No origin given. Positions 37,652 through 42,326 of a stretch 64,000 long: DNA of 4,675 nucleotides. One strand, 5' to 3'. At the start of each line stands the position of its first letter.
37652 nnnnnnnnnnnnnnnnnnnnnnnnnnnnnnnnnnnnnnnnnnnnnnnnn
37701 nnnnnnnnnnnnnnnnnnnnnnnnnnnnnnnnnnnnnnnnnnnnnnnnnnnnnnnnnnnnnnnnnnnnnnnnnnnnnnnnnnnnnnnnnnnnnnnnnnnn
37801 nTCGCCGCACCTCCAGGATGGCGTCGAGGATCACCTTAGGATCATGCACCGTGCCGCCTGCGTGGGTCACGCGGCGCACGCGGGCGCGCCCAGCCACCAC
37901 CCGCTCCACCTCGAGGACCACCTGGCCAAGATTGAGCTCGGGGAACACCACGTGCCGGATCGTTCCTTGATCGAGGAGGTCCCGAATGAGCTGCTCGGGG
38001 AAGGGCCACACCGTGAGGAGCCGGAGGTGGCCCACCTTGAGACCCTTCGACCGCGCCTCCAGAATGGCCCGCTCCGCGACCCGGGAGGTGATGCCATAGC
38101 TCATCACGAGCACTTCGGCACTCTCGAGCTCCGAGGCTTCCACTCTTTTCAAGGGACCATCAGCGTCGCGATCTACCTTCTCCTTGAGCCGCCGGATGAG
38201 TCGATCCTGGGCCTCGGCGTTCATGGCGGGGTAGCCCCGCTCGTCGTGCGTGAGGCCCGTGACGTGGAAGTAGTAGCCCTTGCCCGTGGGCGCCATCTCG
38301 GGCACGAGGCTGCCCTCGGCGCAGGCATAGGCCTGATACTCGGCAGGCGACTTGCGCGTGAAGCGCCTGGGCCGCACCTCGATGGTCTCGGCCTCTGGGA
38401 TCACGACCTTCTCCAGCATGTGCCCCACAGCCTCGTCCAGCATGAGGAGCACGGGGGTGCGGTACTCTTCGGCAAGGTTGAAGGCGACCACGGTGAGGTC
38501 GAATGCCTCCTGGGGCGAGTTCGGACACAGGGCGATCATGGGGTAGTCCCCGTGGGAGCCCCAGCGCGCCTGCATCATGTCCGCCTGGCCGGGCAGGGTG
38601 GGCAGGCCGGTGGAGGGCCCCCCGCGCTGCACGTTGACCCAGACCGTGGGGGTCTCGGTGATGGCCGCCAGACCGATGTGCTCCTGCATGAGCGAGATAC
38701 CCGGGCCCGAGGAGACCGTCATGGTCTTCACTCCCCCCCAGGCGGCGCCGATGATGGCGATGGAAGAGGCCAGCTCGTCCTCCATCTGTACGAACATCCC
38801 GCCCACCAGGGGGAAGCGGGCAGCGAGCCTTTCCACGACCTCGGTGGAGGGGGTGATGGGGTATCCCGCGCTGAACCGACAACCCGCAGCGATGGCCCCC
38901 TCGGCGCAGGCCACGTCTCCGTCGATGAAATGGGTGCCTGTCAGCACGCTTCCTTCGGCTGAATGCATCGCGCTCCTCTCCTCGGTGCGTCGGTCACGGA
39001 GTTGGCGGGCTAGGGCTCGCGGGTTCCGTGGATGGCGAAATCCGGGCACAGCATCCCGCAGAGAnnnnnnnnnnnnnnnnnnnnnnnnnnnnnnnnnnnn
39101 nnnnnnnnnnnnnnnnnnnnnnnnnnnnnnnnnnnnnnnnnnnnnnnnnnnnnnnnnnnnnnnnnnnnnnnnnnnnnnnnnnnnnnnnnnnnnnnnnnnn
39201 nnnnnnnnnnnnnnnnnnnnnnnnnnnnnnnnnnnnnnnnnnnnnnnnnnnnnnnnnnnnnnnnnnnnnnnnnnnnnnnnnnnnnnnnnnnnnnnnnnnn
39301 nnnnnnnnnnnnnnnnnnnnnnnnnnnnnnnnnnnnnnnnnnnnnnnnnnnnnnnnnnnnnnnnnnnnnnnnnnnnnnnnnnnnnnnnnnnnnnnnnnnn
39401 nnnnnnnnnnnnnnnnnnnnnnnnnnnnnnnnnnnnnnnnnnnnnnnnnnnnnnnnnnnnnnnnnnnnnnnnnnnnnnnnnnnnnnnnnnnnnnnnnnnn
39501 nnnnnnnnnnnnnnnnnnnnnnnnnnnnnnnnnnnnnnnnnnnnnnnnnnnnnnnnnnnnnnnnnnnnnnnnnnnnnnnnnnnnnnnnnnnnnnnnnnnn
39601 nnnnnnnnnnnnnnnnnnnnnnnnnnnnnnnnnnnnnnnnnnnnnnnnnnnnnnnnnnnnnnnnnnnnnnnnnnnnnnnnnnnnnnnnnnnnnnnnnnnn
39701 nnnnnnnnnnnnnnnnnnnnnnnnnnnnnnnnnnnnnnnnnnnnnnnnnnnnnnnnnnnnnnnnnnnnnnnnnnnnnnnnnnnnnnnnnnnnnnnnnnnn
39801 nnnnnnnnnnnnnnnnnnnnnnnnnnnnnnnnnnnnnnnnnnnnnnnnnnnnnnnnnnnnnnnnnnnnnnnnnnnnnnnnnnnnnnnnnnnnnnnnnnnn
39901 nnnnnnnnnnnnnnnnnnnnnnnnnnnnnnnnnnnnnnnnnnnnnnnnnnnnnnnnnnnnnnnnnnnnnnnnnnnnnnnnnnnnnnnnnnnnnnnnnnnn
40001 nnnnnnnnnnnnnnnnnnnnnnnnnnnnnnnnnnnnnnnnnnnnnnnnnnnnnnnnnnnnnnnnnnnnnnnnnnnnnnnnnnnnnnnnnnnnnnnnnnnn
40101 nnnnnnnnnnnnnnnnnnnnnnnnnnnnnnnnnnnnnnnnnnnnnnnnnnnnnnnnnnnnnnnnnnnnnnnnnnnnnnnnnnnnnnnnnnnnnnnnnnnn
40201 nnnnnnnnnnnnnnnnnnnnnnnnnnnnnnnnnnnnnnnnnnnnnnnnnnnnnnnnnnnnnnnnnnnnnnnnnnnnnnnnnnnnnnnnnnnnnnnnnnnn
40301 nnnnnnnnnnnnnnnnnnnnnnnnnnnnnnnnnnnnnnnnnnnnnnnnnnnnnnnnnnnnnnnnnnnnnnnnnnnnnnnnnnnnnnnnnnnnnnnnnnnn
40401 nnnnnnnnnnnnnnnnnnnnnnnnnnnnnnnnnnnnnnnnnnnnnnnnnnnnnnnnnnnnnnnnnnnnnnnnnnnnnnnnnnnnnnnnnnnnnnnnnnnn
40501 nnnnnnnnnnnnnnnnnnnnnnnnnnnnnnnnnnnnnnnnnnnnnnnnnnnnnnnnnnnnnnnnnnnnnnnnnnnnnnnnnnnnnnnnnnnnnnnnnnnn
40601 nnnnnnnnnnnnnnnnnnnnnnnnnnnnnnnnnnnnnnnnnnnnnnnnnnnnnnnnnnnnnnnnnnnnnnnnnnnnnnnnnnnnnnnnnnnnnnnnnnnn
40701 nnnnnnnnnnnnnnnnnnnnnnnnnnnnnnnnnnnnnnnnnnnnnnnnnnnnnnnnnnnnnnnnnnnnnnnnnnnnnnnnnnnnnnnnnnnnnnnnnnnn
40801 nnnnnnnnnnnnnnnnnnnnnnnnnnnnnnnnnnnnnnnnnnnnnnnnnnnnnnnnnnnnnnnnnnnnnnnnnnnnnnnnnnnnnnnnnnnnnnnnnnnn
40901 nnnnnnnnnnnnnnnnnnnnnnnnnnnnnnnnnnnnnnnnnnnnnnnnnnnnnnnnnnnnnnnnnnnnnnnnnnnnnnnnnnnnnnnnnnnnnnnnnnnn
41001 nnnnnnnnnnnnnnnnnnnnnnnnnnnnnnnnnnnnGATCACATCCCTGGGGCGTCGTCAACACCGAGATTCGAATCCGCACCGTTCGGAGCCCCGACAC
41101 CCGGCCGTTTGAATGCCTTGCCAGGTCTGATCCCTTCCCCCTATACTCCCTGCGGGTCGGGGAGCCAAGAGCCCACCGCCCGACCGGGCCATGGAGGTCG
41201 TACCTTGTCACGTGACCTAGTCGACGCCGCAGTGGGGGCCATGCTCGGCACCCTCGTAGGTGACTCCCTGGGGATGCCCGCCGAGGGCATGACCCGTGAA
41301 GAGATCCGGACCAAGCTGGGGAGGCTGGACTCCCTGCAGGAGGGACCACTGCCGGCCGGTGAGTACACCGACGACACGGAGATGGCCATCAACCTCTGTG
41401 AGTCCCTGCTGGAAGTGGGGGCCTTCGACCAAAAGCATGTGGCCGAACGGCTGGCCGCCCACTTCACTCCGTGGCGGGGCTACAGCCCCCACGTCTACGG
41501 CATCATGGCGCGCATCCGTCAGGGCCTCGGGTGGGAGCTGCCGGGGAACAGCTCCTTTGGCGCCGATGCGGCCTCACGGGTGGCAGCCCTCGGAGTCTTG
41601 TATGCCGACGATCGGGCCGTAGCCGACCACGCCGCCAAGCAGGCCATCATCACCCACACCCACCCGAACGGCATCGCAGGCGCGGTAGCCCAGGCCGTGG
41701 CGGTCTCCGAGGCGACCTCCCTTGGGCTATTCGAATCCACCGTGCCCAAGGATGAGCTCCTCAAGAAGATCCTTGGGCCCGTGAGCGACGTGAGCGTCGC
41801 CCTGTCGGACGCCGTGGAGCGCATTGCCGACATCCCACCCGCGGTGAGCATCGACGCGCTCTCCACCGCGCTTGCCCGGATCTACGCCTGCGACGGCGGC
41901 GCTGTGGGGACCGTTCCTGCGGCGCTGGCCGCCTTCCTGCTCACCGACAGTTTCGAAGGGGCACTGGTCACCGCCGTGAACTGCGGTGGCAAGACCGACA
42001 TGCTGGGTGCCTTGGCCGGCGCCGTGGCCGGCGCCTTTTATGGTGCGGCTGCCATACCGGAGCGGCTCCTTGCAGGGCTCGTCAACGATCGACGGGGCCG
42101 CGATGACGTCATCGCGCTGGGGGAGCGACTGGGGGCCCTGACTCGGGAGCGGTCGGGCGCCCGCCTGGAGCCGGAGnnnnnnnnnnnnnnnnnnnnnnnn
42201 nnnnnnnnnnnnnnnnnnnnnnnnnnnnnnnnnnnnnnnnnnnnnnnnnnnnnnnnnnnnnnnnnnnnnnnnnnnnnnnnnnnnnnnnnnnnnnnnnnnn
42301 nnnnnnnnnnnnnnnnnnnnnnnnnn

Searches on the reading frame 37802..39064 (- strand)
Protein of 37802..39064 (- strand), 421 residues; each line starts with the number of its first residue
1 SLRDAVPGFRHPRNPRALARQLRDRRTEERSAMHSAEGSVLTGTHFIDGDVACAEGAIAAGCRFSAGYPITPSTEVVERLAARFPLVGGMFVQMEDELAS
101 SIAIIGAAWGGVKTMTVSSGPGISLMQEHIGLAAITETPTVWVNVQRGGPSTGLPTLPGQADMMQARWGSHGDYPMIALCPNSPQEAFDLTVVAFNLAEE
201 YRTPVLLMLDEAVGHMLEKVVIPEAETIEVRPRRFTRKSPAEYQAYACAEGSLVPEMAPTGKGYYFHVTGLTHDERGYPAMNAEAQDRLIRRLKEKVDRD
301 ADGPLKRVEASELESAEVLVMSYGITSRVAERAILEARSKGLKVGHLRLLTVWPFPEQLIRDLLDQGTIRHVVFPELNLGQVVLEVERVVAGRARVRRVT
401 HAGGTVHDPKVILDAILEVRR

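Call 94: search_protein_families(library=pfam, proteins=[window:37802-39064:-], max_evalue=0.001)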
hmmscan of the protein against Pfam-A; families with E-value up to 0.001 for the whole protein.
window:37802-39064:- (421 aa): 2 families
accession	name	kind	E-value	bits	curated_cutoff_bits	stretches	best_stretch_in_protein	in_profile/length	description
PF01855.24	POR_N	-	6.5e-70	235.9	27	1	55-289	1-228/231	Pyruvate flavodoxin/ferredoxin oxidoreductase, thiamine diP-bdg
PF17147.9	PFOR_II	-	7.3e-17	62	27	1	316-410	1-100/102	Pyruvate:ferredoxin oxidoreductase core domain II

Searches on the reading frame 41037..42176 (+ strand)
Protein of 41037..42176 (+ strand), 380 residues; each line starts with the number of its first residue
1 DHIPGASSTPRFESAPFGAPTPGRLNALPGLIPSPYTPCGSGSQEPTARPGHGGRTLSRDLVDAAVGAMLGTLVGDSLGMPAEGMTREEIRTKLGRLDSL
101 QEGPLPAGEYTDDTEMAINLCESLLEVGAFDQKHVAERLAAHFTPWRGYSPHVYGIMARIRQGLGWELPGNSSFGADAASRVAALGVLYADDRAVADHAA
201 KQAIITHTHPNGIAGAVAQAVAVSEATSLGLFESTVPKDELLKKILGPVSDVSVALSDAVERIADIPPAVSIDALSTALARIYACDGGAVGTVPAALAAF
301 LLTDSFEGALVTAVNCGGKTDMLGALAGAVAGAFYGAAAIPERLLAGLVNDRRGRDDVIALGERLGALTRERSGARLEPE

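Call 94: search_protein_families(library=pfam, proteins=[window:41037-42176:+], max_evalue=0.001)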
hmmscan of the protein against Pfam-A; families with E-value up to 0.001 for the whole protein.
window:41037-42176:+ (380 aa): 1 family
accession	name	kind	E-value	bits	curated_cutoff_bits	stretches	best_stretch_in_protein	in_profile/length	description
PF03747.19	ADP_ribosyl_GH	-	1.6e-61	209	26.2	1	67-343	1-287/287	ADP-ribosylglycohydrolase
